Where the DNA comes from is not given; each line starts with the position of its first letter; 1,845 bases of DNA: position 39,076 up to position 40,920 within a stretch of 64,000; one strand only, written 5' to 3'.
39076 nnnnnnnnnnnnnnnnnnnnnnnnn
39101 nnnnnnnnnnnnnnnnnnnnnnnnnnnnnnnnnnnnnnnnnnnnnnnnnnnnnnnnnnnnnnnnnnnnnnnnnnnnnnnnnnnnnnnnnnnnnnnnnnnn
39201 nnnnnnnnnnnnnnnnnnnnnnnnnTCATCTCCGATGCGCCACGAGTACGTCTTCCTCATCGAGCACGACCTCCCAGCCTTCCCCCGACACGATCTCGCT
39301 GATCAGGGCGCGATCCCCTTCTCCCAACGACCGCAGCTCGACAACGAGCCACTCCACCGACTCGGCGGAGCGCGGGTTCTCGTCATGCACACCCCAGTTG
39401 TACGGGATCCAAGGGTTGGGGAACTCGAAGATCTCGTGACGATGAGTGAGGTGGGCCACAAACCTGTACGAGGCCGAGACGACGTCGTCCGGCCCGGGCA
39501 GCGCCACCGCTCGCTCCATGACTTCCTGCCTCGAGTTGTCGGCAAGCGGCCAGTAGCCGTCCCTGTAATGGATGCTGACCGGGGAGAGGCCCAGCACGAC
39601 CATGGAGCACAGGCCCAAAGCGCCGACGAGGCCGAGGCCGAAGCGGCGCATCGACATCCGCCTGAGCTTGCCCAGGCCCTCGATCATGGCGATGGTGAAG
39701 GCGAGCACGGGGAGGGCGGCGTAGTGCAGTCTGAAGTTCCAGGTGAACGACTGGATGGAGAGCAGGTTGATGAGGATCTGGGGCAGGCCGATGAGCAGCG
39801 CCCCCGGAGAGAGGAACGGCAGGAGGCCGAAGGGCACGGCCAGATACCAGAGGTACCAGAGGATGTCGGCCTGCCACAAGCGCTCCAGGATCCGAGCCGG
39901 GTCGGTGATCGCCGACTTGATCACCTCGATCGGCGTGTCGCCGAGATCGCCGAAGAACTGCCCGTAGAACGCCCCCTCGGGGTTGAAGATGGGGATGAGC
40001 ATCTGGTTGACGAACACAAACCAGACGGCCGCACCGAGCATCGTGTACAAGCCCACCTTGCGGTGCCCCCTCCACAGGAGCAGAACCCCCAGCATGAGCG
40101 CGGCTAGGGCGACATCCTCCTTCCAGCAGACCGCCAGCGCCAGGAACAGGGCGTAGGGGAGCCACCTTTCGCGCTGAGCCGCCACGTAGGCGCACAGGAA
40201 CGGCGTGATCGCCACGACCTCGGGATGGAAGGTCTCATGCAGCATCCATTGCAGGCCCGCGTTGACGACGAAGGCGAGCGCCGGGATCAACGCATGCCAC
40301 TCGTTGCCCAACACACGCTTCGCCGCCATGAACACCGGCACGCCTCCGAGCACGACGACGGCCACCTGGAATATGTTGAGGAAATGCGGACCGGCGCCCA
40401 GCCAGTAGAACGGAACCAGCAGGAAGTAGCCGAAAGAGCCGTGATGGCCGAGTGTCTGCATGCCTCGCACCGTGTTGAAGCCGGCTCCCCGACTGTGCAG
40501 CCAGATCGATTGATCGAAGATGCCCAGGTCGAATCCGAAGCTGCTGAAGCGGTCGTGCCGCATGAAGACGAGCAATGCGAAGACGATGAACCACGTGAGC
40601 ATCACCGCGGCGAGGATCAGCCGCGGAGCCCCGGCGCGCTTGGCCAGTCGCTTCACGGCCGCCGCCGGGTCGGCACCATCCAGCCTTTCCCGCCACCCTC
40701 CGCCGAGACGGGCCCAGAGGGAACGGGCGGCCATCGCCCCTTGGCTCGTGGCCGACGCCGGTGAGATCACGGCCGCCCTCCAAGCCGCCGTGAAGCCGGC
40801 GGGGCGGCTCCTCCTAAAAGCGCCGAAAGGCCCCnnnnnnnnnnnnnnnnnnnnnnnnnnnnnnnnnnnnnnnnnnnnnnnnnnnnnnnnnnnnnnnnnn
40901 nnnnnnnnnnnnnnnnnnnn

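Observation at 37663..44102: Envelope mannosylation-type cluster ending in an unusual MTHFS-phosphomannomutase fusion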

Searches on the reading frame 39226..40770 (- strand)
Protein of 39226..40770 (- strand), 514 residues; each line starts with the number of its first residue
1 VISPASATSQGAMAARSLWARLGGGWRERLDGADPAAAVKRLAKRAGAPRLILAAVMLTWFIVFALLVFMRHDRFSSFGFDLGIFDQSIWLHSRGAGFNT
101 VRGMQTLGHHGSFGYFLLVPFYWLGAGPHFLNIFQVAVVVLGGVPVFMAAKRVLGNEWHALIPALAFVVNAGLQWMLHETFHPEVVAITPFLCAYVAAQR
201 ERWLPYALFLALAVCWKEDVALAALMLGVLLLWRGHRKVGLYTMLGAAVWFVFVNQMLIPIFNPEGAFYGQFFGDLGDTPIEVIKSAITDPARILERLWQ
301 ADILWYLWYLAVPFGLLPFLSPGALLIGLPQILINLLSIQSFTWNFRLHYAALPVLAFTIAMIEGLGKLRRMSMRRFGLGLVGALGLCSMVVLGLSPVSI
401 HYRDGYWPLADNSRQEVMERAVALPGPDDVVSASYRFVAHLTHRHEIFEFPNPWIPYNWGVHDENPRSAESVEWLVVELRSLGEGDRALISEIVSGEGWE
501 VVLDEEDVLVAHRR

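Call 7: search_protein_families(library=pfam, proteins=[window:39226-40770:-], max_evalue=0.01)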
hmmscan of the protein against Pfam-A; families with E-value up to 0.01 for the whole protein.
window:39226-40770:- (514 aa): 1 family
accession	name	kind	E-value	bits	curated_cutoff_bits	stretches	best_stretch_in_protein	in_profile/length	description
PF09852.15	DUF2079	-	3.7e-60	204.7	28.2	1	71-509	1-458/459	Predicted membrane protein (DUF2079)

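Call 8: search_protein_families(library=ncbifam, proteins=[window:39226-40770:-], max_evalue=0.01)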
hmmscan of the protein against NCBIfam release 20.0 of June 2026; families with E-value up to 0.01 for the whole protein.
window:39226-40770:- (514 aa): 0 families

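Call 41: find_homologous_proteins(query=window:39226-40770:-, max_evalue=0.00001)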
Query window:39226-40770:- (514 aa): 356 proteins with E <= 0.00001 among 8000 candidates; the best 120 are listed.
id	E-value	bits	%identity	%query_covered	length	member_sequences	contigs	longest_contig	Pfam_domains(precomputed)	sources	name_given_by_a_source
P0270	0.0e+0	1146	100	98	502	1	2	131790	PF09852.16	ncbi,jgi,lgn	-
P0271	9.2e-278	940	80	100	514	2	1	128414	PF09852.16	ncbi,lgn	-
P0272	3.6e-259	879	76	97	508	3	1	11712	PF09852.16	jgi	jgi:uncharacterized membrane protein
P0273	1.7e-187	642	57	100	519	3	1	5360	PF09852.16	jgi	-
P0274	5.0e-186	637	58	94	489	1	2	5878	PF09852.16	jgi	-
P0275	9.1e-163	561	53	93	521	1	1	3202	PF09852.16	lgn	-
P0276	1.9e-162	560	52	92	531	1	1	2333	PF09852.16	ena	-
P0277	9.4e-162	557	54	92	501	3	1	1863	PF09852.16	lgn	-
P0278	2.1e-157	543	50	93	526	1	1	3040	PF09852.16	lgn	-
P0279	5.8e-157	541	51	93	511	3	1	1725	PF09852.16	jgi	jgi:uncharacterized membrane protein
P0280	5.6e-156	538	51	94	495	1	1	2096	PF09852.16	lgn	-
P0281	6.7e-156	538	50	92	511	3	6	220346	PF09852.16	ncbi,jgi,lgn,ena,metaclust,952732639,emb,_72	metaclust:\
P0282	7.1e-155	535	51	97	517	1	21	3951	PF09852.16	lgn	-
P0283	2.3e-152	526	52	94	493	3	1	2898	PF09852.16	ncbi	-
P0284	4.4e-152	525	51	90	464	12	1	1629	PF09852.16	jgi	-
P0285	4.0e-151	522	49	94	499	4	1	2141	PF09852.16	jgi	jgi:uncharacterized membrane protein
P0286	5.6e-151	522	51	93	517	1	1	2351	PF09852.16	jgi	jgi:uncharacterized membrane protein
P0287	6.9e-151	521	51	91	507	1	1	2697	PF09852.16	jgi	jgi:uncharacterized membrane protein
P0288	8.3e-150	518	50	93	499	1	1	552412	PF09852.16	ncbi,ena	-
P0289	6.3e-149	515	53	89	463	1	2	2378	PF09852.16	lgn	-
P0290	3.9e-146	506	47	100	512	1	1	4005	PF09852.16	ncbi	-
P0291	2.9e-145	503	49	90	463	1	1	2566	PF09852.16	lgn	-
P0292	1.1e-144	501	49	93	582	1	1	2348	PF09852.16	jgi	jgi:uncharacterized membrane protein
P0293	5.3e-143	495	49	92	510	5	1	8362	PF09852.16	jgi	jgi:uncharacterized membrane protein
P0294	1.9e-142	494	50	89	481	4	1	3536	PF09852.16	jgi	jgi:uncharacterized membrane protein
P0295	3.6e-142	493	49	94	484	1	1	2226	PF09852.16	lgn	-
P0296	5.7e-142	492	47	92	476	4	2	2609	PF09852.16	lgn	-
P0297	3.1e-141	490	49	92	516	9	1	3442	PF09852.16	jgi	jgi:uncharacterized membrane protein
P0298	6.3e-140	485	48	87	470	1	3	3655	PF09852.16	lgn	-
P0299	7.7e-140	485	49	91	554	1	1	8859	PF09852.16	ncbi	-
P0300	1.9e-139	484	49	94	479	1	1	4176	PF09852.16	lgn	-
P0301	6.4e-139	482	50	91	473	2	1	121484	PF09852.16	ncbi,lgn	-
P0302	4.3e-138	479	45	96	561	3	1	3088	PF09852.16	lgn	-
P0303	1.1e-137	478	47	90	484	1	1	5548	PF09852.16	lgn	-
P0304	2.1e-137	477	46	92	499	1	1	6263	PF09852.16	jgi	jgi:uncharacterized membrane protein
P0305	3.3e-137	476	47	90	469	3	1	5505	PF09852.16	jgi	jgi:uncharacterized membrane protein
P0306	1.0e-136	475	49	90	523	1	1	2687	PF09852.16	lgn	-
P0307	1.3e-136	474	48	88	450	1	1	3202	PF09852.16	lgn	-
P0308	3.4e-136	473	47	90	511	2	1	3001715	PF09852.16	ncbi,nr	ncbi:MAG: DUF2079 domain-containing protein [Acidimicrobiia bacterium]|nr:DUF2079 domain-containing 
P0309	5.1e-136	472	50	88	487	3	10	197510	PF09852.16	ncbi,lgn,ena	-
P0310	7.1e-135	469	47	91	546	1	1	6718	PF09852.16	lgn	-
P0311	1.4e-134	468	47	90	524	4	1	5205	PF09852.16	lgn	-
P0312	2.0e-134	467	48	91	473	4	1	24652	PF09852.16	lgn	-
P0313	3.5e-134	466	45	90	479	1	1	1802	PF09852.16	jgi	jgi:uncharacterized membrane protein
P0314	4.3e-134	466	46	91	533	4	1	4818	PF09852.16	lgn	-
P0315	4.7e-134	466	45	90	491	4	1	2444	PF09852.16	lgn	-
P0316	1.2e-133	465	49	88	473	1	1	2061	PF09852.16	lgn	-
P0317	1.8e-133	464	46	89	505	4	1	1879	PF09852.16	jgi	jgi:uncharacterized membrane protein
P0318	2.7e-133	463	48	87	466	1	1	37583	PF09852.16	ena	-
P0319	6.0e-133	462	45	94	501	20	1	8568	PF09852.16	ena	-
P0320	3.3e-132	460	53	81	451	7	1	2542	PF09852.16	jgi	jgi:uncharacterized membrane protein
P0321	3.4e-132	460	44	99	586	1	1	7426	PF09852.16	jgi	jgi:uncharacterized membrane protein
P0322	1.2e-131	458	48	88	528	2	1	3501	PF09852.16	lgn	-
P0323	1.9e-131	457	49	88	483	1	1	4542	PF09852.16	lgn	-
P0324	3.0e-131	457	47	88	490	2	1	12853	PF09852.16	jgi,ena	-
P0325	3.9e-131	456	47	93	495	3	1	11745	PF09852.16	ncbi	-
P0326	4.0e-131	456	46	91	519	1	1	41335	PF09852.16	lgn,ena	-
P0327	5.0e-131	456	46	91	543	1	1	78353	PF09852.16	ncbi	-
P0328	6.1e-131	456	47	93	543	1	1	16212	PF09852.16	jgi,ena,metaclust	metaclust:\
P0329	6.8e-131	455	45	89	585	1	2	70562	PF09852.16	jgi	jgi:uncharacterized membrane protein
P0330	8.9e-131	455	46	92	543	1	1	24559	PF09852.16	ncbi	-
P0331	1.2e-130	455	45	90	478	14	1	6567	PF09852.16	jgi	-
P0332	1.5e-130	454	46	93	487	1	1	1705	PF09852.16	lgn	-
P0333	3.5e-130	453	43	96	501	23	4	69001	PF09852.16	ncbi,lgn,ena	-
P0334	3.7e-130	453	46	90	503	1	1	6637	PF09852.16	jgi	jgi:uncharacterized membrane protein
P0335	4.3e-130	453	45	91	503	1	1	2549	PF09852.16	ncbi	-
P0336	6.0e-130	452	43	100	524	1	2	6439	PF09852.16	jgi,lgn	jgi:uncharacterized membrane protein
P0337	8.3e-130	452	46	90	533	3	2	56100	PF09852.16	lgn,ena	-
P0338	8.9e-130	452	46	93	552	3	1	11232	PF09852.16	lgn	-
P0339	1.1e-129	451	44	91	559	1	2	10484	PF09852.16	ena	-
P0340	2.0e-129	451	45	95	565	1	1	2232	PF09852.16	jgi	jgi:uncharacterized membrane protein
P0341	2.3e-129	450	47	90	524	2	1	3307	PF09852.16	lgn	-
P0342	3.4e-129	450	44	90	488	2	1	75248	PF09852.16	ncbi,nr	ncbi:MAG TPA: DUF2079 domain-containing protein [Acidimicrobiia bacterium]|nr:DUF2079 domain-contain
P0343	4.4e-129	449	48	90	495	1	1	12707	PF09852.16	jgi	jgi:uncharacterized membrane protein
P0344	9.7e-129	448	46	92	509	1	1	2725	PF09852.16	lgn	-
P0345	2.6e-128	447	46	93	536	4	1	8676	PF09852.16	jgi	jgi:uncharacterized membrane protein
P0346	2.9e-128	447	43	90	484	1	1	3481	PF09852.16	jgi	jgi:uncharacterized membrane protein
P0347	4.4e-128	446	47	93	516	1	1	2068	PF09852.16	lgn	-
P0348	4.6e-128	446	45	94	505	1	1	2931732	PF09852.16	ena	-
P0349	5.5e-128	446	47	88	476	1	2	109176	PF09852.16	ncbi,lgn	-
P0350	6.1e-128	446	45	92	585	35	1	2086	PF09852.16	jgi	jgi:uncharacterized membrane protein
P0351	1.5e-127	444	48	89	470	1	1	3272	PF09852.16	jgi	jgi:uncharacterized membrane protein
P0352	1.7e-127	444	44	92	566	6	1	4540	PF09852.16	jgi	jgi:uncharacterized membrane protein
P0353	1.8e-127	444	44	92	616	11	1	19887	PF09852.16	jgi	jgi:uncharacterized membrane protein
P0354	4.5e-127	443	46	93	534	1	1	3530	PF09852.16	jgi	jgi:uncharacterized membrane protein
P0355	7.6e-127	442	46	91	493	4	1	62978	PF09852.16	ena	-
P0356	8.9e-127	442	46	91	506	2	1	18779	PF09852.16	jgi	jgi:uncharacterized membrane protein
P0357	2.7e-126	440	45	98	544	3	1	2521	PF09852.16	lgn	-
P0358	8.2e-126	439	47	90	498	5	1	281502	PF09852.16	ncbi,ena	-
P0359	1.1e-125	438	47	93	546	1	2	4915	PF09852.16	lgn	-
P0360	1.5e-125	438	44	90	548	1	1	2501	PF09852.16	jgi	jgi:uncharacterized membrane protein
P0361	1.7e-125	438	43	94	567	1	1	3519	PF09852.16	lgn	-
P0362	8.9e-125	435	48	86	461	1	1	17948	PF09852.16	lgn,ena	-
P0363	1.1e-124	435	53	50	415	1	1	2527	PF09852.16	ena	-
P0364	1.1e-124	435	47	87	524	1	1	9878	PF09852.16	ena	-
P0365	2.1e-124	434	45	92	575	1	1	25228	PF09852.16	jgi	jgi:uncharacterized membrane protein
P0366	1.1e-123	432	44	95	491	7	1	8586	PF09852.16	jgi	-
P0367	2.1e-123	431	44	90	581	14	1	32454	PF09852.16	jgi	jgi:uncharacterized membrane protein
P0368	3.2e-123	430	44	90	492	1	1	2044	PF09852.16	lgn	-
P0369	5.7e-123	429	45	89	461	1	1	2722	PF09852.16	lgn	-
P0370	7.3e-123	429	46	90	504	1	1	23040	PF09852.16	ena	-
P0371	1.2e-122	428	44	93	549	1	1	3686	PF09852.16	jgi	jgi:uncharacterized membrane protein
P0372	2.6e-122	427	45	92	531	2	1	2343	PF09852.16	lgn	-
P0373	3.4e-122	427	43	54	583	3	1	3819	PF09852.16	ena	-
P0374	5.3e-122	426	43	91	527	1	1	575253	PF09852.16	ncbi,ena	-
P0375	1.1e-121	425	47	86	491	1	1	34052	PF09852.16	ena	-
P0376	2.1e-121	424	44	93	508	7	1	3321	PF09852.16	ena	-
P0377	2.3e-121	424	45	90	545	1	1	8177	PF09852.16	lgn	-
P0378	2.4e-121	424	45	92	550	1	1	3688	PF09852.16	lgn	-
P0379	2.7e-121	424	45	94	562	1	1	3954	PF09852.16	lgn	-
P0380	3.0e-121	424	45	90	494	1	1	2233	PF09852.16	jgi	jgi:uncharacterized membrane protein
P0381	1.6e-120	421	42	95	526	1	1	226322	PF09852.16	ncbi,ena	-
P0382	3.3e-120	420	44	90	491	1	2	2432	PF09852.16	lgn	-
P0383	4.9e-120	420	44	93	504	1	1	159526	PF09852.16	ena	-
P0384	5.5e-120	419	44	90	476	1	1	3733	PF09852.16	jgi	jgi:uncharacterized membrane protein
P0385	1.0e-119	419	43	94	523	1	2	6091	PF09852.16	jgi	-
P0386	2.3e-119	417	40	94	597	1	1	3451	PF09852.16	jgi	jgi:uncharacterized membrane protein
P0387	3.5e-119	417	45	86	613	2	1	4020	PF09852.16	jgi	jgi:uncharacterized membrane protein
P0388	8.4e-119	416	44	90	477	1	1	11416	PF09852.16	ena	-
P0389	1.5e-118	415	45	92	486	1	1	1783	PF09852.16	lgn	-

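Call 42: find_encoding_contigs(protein=P0308, flank=6000, max_places=1)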
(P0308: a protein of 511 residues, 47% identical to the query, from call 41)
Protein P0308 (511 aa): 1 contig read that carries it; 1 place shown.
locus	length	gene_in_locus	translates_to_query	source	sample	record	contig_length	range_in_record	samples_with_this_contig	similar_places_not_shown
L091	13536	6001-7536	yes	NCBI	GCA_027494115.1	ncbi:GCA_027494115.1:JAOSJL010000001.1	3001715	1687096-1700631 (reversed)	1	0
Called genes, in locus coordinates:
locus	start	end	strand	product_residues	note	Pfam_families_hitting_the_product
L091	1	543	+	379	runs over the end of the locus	-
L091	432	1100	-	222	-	PF18075:FtsX_ECD, PF02687:FtsX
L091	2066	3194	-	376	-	PF03462:PCRF, PF00472:RF-1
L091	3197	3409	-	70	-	PF02810:SEC-C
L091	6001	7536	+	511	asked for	PF09852:DUF2079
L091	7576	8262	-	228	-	PF00072:Response_reg, PF13384:HTH_23 (faint), PF00196:GerE, PF08281:Sigma70_r4_2 (weak)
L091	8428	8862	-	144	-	PF02482:Ribosomal_S30AE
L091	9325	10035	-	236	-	PF18912:DZR_2 (faint), PF00156:Pribosyltran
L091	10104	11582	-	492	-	PF05221:AdoHcyase, PF00670:AdoHcyase_NAD, PF02826:2-Hacid_dh_C (weak), PF07991:KARI_N (weak)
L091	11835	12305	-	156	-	PF10432:bact-PGI_C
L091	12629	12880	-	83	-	-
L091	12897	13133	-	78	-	PF03966:Trm112p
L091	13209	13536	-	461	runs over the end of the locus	PF02878:PGM_PMM_I, PF02879:PGM_PMM_II, PF02880:PGM_PMM_III, PF00408:PGM_PMM_IV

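Call 43: find_encoding_contigs(protein=P0288, flank=6000, max_places=1)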
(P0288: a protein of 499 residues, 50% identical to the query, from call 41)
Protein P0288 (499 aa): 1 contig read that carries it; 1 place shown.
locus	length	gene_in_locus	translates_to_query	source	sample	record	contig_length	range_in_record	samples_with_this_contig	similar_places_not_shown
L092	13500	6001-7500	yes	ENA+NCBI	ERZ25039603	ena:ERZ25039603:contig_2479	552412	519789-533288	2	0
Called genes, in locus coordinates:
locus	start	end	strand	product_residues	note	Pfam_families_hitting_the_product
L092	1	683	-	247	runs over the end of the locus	-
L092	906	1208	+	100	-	PF06013:WXG100 (weak)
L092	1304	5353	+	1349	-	PF00498:FHA (weak), PF13191:AAA_16 (faint), PF13401:AAA_22 (faint), PF01580:FtsK_SpoIIIE, PF25199:nSTAND_NTPase5 (faint)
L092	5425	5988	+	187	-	-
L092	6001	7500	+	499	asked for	PF09852:DUF2079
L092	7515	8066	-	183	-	PF00278:Orn_DAP_Arg_deC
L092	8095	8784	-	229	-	PF02784:Orn_Arg_deC_N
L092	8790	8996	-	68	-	PF05746:DALR_1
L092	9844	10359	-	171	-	PF03485:Arg_tRNA_synt_N, PF00750:tRNA-synt_1d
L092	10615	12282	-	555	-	PF00496:SBP_bac_5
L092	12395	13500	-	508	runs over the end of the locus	PF03816:LytR_cpsA_psr, PF13399:LytR_C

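Call 44: find_encoding_contigs(protein=P0281, flank=6000, max_places=1)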
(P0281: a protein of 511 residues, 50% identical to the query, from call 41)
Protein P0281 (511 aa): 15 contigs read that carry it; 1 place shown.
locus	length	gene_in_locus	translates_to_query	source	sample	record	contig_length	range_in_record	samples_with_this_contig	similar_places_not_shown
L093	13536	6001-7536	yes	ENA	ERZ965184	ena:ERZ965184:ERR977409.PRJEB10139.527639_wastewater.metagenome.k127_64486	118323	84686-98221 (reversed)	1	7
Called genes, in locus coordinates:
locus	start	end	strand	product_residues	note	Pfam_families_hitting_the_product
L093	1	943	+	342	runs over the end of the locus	PF00005:ABC_tran, PF13304:AAA_21 (weak)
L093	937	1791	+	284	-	PF01061:ABC2_membrane, PF12698:ABC2_membrane_3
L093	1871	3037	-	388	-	PF01676:Metalloenzyme, PF10143:PhosphMutase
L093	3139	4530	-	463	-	PF14821:Thr_synth_N, PF00291:PALP, PF24857:THR4_C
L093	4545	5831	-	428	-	PF03447:NAD_binding_3, PF00742:Homoserine_dh, PF01842:ACT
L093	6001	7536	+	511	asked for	PF09852:DUF2079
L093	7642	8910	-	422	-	PF00278:Orn_DAP_Arg_deC, PF02784:Orn_Arg_deC_N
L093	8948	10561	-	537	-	PF03485:Arg_tRNA_synt_N, PF00750:tRNA-synt_1d, PF05746:DALR_1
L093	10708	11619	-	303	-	PF01545:Cation_efflux, PF16916:ZT_dimer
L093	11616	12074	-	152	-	-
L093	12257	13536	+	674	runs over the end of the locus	PF02065:Melibiase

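Call 48: search_solved_structures(query=A4, max_evalue=1)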
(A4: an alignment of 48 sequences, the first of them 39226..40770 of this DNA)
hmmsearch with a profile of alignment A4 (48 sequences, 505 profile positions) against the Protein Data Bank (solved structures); distinct sequences matched with E-value up to 1: 1.
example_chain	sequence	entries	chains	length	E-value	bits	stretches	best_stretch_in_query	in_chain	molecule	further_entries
4ph6_A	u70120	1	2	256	0.057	14.8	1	318-359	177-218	3-dehydroquinate dehydratase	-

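Call 55: predict_structure(alignment_id=A4)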
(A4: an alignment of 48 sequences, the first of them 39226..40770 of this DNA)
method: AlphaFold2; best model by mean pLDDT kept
length: 514 residues; sequences in the alignment: 48
mean_pLDDT: 92.2   pTM: 0.90
mean pLDDT of the five models: 92.2, 91.8, 91.6, 90.8, 90.4
residues with pLDDT >= 90: 416; 70-90: 62; 50-70: 23; < 50: 13
segments of 3 or more residues with pLDDT < 50: 1-9, 11-13
pLDDT, mean of each block of 10 residues (from residue 1): 43 54 64 83 93 98 98 94 96 94 88 96 98 98 99 98 98 97 98 99 99 97 98 98 98 91 78 85 91 95 96 97 97 94 93 98 98 98 97 97 95 96 97 96 96 86 72 96 95 93 98 95
secondary structure, 60 per line:
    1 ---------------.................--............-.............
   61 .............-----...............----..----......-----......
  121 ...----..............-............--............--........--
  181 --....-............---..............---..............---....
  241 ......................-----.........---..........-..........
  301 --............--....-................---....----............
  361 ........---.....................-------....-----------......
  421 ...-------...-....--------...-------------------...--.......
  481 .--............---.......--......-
elements in order: H16-32 H35-46 H48-73 H79-93 H106-109 H115-123 H128-141 H143-154 H157-168 H171-178 H183-186 H188-199 H203-216 H220-233 H237-262 H268-276 H280-289 H291-300 H303-314 H317-320 H322-337 H341-344 H349-368 H372-392 H400-403 H415-423 E431-433 H435-438 E447-449 E474-478 H484-495 E499-505 E508-513

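Call 62: find_related_loci(query=A4, collection=metagenome_contigs, flank=6000)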
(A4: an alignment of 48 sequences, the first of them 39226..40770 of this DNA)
Query A4 (514 aa) in metagenome_contigs; peptide patterns used: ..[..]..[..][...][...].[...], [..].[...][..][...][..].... (x = any residue, [..] = any of these).
599 stretches matched a pattern (row limit reached: there are more); 146 encode a relative of the query (tblastn E <= 1e-3); the best 80 are kept; 80 distinct loci.
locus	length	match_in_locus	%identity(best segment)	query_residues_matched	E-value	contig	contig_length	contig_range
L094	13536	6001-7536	80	3-514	0e+0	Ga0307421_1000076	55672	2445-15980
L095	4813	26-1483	51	28-513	5e-164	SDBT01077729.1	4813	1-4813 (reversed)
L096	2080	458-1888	50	44-513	2e-165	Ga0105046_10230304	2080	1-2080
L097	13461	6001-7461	50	41-513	2e-149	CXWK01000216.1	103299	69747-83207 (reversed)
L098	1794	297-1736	50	32-513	2e-161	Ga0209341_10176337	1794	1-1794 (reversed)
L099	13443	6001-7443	47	34-513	3e-144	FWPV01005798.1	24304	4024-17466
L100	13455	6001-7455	47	37-514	6e-143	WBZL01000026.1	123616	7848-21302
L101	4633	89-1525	50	32-513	4e-145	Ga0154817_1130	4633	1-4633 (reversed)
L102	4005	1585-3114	47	1-513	1e-144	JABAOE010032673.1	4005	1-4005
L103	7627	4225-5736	45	40-506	4e-133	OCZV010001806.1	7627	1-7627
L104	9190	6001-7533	45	40-513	4e-133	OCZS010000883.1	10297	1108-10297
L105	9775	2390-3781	45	49-513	3e-132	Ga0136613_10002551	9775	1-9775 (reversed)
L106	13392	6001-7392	45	49-513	1e-131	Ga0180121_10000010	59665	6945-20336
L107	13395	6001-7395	46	52-513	2e-132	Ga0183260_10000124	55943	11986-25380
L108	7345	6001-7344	45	49-506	5e-126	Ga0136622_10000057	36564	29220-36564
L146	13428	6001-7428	39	39-513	3e-98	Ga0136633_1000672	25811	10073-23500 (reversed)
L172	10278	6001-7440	36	28-497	4e-87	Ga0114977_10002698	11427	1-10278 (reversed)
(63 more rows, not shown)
